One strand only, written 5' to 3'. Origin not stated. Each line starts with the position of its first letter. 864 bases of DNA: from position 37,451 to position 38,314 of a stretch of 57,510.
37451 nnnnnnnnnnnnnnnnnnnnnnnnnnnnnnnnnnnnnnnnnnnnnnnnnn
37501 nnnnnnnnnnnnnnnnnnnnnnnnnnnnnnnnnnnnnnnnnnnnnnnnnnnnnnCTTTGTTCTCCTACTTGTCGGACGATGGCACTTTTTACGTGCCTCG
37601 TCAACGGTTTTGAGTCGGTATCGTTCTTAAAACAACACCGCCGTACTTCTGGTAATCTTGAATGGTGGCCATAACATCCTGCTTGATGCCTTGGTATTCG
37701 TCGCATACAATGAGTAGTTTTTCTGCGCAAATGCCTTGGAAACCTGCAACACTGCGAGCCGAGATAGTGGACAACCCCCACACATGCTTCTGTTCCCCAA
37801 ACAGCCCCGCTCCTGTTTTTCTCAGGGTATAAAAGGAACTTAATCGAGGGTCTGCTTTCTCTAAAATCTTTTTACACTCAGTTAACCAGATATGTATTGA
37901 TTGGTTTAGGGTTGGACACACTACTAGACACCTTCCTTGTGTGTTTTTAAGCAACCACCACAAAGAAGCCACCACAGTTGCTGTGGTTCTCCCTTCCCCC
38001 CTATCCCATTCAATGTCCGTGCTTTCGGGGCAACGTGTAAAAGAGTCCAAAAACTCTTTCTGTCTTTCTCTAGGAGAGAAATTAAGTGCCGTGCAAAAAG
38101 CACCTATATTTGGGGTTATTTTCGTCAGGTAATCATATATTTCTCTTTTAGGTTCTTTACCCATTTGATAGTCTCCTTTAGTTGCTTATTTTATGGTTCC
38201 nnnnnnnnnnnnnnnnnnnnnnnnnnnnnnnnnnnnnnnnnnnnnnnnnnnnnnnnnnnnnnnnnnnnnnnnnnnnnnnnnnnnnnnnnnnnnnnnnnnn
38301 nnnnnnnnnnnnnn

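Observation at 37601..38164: Intein-free, nuclease-less paralog of the terminase ATPase domain directly downstream of the intein-bearing terL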

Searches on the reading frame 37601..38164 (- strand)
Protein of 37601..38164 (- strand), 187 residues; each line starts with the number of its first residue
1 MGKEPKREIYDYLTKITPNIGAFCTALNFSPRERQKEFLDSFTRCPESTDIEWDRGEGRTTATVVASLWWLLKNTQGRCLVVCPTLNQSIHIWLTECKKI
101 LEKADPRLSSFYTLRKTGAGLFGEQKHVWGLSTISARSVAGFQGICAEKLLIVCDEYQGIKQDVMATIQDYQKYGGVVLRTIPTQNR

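Call 4: search_protein_families(library=pfam, proteins=[window:37601-38164:-], max_evalue=0.1)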
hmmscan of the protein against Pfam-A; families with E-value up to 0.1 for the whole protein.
window:37601-38164:- (187 aa): 0 families

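Call 5: search_protein_families(library=phrogs, proteins=[window:37601-38164:-], max_evalue=0.01)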
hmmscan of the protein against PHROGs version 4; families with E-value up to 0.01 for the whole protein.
window:37601-38164:- (187 aa): 1 family
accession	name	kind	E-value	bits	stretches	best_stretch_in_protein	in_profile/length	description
phrog_5902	-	unknown function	3.8e-08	34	1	27-168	30-175/359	-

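Call 11: search_dna_similar(query=window:37601-38164:-, collection=phages, mode=protein, max_rows=40, max_evalue=0.001)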
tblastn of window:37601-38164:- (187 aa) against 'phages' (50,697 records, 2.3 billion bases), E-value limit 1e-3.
Records with a match: 4; places in all: 4; records where one place covers at least 80% of the query: 0.
Best place of each record, by identity: <60% 4.
By first word of the organism name: Enterococcus 2; Dulem 1; Caudoviricetes 1.
By host as written in the record: Enterococcus faecalis 2; Propithecus coquereli 1; - 1.
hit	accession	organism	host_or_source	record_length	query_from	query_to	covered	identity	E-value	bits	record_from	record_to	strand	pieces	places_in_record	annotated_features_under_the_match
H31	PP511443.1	Dulem virus 37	Propithecus coquereli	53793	27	168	76%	28.9%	2e-6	52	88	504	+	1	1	terminase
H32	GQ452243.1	Enterococcus phage phiEf11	Enterococcus faecalis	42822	22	168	79%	25.7%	1e-6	53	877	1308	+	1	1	putative phage terminase B protein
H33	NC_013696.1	Enterococcus phage phiEf11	Enterococcus faecalis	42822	22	168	79%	25.7%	1e-6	53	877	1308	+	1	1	DEAD/DEAH box helicase family protein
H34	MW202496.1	Caudoviricetes sp.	Manatee Spring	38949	27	165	74%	25.2%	1e-4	47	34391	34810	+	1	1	terminase large subunit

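Call 12: find_homologous_proteins(query=window:37601-38164:-, max_evalue=0.001)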
Query window:37601-38164:- (187 aa): 2 proteins with E <= 0.001 among 73 candidates.
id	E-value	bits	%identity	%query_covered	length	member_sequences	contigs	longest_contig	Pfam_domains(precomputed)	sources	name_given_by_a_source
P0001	9.2e-125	432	100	100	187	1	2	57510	-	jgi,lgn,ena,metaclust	metaclust:\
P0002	5.5e-47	178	52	87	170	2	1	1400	-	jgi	-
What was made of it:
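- Tried and rejected: It returned only the ORF itself and one homolog (call 12).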

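Call 14: find_encoding_contigs(protein=P0002, flank=10000)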
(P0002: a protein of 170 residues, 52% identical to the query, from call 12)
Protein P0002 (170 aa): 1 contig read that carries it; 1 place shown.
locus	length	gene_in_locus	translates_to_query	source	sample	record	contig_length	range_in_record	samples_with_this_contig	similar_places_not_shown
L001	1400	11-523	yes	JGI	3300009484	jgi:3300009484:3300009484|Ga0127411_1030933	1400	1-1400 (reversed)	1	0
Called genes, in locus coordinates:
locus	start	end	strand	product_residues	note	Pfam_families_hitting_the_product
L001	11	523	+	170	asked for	-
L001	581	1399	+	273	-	?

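Call 15: find_encoding_contigs(protein=P0001, flank=10000)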
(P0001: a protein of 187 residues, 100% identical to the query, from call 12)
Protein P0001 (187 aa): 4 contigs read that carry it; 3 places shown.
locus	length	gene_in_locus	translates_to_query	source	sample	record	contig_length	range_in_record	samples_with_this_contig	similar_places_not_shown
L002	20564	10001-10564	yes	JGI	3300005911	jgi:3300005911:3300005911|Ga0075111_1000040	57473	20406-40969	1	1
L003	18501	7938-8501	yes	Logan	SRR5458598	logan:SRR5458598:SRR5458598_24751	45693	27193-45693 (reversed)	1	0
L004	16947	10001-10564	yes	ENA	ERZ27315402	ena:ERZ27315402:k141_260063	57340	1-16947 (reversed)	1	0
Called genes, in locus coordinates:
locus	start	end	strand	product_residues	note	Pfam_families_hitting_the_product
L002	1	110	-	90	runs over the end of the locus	-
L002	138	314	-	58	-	-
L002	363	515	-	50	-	-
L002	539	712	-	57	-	-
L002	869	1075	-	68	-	-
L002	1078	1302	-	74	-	-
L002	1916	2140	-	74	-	-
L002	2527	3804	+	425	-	-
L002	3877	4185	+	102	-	-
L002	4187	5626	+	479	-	PF13385:Laminin_G_3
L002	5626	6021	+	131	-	-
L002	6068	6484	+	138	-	-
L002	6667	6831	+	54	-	-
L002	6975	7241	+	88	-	-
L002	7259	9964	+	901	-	PF14890:Intein_splicing, PF14528:LAGLIDADG_3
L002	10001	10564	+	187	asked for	-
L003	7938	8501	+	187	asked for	-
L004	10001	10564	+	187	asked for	-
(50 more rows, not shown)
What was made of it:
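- Checked: The identical protein is encoded on four contigs from JGI, Logan and ENA assemblies (call 15).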

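Call 20: find_related_loci(query=window:37601-38164:-, collection=viral_contigs, flank=6000)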
Query window:37601-38164:- (187 aa) in viral_contigs; peptide patterns used: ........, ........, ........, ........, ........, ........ (x = any residue, [..] = any of these).
4 stretches matched a pattern, but none encodes a relative of the query by tblastn (E <= 1e-3).

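Call 33: search_protein_representatives(alignment_id=A1)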
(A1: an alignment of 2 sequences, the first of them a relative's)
Query: 2 sequences, 189 profile positions. Proteins with E-value up to 0.001 (for the whole library): 480; up to 1e-10: 62; up to 1e-30: 1. The best 150 are listed.
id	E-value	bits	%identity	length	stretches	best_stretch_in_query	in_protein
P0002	8.5e-103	358.1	-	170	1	20-189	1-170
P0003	1.2e-27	113.0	-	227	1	11-170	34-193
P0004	1.4e-27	112.9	-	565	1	10-170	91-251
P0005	2.1e-27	112.3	-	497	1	7-170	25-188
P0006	2.8e-26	108.6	-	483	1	8-170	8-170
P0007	6.5e-25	104.2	-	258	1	12-170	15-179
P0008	7.7e-23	97.4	-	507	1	9-170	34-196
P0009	1.9e-22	96.1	-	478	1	17-168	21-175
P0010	1.7e-20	89.7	-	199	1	15-170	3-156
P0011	5.7e-20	88.0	-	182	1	6-172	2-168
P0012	1.2e-19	86.9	-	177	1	53-171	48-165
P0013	1.9e-18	83.1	-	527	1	9-175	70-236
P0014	2.1e-18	82.9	-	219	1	17-170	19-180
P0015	3.3e-18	82.3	-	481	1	8-170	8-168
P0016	1.8e-17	79.9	-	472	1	14-171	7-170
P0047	1.1e-12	64.3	-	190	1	48-174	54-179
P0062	7.0e-11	58.4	-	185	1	6-156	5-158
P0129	1.9e-07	47.2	-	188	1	25-173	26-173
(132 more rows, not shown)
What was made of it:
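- On TerL ATPase domain (ASCE P-loop, terminase type): The profile search found 480 hits at E <= 1e-3, and most of the listed top 150 have TerL length (call 33). tblastn matches annotated terminases (call 11).
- Checked: An exhaustive HMM search of 1.84 billion proteins gave 480 hits at E <= 1e-3; most of the listed top 150 have TerL length (call 33).
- Tried and rejected: The exhaustive profile search was needed to find the others (call 33).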

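Call 34: predict_structure(alignment_id=A1)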
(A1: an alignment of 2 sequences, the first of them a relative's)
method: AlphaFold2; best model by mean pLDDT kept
length: 187 residues; sequences in the alignment: 2
mean_pLDDT: 40.7   pTM: 0.34
mean pLDDT of the five models: 40.7, 36.0, 35.4, 34.2, 33.2
residues with pLDDT >= 90: 0; 70-90: 0; 50-70: 33; < 50: 154
segments of 3 or more residues with pLDDT < 50: 1-89, 113-133, 146-187
pLDDT, mean of each block of 10 residues (from residue 1): 29 34 36 40 33 33 44 40 43 55 58 43 44 51 47 34 45 34 26
secondary structure, 60 per line:
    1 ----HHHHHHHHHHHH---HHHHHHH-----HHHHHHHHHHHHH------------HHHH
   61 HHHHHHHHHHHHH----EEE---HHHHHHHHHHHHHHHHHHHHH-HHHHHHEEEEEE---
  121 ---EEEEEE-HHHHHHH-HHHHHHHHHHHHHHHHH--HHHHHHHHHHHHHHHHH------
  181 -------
elements in order: H5-16 H20-26 H32-44 H57-73 E78-80 H84-104 H106-111 E112-117 E124-129 H131-137 H139-155 H158-174
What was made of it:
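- Tried and rejected: The model was useless (pLDDT 41; call 34).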

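Call 37: find_encoding_contigs(protein=P0011, flank=6000, max_places=4)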
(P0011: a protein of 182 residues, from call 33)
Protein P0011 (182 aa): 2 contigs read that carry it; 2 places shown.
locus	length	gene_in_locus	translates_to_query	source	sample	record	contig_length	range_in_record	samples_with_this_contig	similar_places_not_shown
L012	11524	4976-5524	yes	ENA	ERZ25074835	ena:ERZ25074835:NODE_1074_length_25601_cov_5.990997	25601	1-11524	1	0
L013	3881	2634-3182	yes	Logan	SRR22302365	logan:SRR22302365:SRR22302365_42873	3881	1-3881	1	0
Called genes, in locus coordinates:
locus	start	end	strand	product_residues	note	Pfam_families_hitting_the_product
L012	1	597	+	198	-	?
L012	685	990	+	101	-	-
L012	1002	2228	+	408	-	-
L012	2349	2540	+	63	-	-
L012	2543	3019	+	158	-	-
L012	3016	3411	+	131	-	-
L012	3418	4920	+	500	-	-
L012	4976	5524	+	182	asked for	-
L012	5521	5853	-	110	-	-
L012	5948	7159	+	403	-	PF00574:CLP_protease, PF01972:SDH_protease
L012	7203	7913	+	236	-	-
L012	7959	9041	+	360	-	PF03864:Phage_cap_E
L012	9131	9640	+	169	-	-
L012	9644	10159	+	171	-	-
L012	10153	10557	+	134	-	-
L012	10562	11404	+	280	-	PF27730:UCP028589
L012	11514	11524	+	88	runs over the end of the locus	-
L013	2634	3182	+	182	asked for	-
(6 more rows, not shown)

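Call 38: find_encoding_contigs(protein=P0012, flank=6000, max_places=3)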
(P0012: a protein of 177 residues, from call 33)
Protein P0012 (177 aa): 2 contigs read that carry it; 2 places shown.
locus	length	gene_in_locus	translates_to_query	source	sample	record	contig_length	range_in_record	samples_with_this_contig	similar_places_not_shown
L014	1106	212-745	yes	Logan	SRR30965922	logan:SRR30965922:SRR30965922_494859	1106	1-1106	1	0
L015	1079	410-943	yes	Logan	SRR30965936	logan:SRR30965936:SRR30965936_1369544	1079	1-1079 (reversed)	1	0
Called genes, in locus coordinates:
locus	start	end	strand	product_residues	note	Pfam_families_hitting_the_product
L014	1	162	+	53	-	?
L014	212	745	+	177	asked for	-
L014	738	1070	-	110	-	-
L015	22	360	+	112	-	-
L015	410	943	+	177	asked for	-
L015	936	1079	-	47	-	?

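Call 39: find_encoding_contigs(protein=P0062, flank=6000, max_places=3)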
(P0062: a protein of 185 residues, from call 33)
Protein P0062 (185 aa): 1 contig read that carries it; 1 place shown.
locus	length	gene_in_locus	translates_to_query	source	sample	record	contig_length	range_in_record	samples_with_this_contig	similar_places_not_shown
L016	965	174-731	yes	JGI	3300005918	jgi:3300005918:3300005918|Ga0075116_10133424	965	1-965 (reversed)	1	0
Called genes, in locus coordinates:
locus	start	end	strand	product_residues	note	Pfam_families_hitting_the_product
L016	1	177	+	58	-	?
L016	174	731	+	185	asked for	-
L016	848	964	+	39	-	?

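Call 40: find_encoding_contigs(protein=P0047, flank=6000, max_places=3)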
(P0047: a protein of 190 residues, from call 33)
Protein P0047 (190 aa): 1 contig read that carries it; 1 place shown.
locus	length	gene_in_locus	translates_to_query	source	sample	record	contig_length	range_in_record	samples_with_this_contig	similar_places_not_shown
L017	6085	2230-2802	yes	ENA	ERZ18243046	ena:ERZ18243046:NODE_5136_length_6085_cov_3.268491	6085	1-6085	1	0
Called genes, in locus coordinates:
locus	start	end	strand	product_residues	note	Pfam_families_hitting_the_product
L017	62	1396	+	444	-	-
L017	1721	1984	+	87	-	PF09682:Phage_holin_6_1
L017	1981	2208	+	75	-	-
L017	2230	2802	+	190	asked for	-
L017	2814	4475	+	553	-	-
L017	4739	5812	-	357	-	-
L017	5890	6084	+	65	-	?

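Call 41: find_encoding_contigs(protein=P0129, flank=6000, max_places=3)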
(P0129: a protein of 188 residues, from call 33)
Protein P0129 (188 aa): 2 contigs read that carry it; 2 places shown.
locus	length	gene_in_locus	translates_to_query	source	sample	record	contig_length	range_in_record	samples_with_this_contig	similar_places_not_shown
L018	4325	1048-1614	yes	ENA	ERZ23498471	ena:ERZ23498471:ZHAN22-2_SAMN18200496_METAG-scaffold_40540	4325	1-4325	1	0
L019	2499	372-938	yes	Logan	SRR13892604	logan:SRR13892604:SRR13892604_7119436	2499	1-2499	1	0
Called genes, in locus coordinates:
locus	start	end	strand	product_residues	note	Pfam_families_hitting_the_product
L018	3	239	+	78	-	?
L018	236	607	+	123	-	-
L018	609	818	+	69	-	-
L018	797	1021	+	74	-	-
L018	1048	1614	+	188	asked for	-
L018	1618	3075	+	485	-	PF13245:AAA_19 (faint)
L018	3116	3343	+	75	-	-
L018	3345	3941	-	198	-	-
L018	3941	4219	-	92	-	-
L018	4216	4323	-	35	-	?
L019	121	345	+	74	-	-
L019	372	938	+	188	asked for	-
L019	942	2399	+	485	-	PF13245:AAA_19 (faint)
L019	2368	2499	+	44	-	?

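Call 68: predict_structure(alignment_id=A4)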
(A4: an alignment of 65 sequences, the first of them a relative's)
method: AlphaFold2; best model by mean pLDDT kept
length: 187 residues; sequences in the alignment: 65
mean_pLDDT: 94.3   pTM: 0.90
mean pLDDT of the five models: 94.3, 93.9, 93.5, 93.5, 92.7
residues with pLDDT >= 90: 172; 70-90: 8; 50-70: 5; < 50: 2
segments of 3 or more residues with pLDDT < 50: none
pLDDT, mean of each block of 10 residues (from residue 1): 72 96 98 97 93 93 98 97 96 98 98 98 97 97 94 96 96 93 77
secondary structure, 60 per line:
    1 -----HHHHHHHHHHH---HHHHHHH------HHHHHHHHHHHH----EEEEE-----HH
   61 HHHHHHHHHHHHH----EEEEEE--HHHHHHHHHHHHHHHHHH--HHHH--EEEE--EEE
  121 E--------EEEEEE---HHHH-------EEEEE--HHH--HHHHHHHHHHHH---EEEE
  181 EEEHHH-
elements in order: H6-16 H20-26 H33-44 E49-53 H59-73 E78-83 H86-103 H106-109 E112-115 E118-121 E130-135 H139-142 E150-154 H162-173 E177-183
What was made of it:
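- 37697..37717 (-): Walker B strand LLIVCDE (residues 150-156). It forms strand E150-154 in the model (call 68).
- On TerL ATPase domain (ASCE P-loop, terminase type): AF2 pLDDT 94.3 (call 68).
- The fold is predicted with pLDDT 94 (call 68).
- Tried and rejected: It was replaced by a run with a 65-sequence alignment (call 68).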
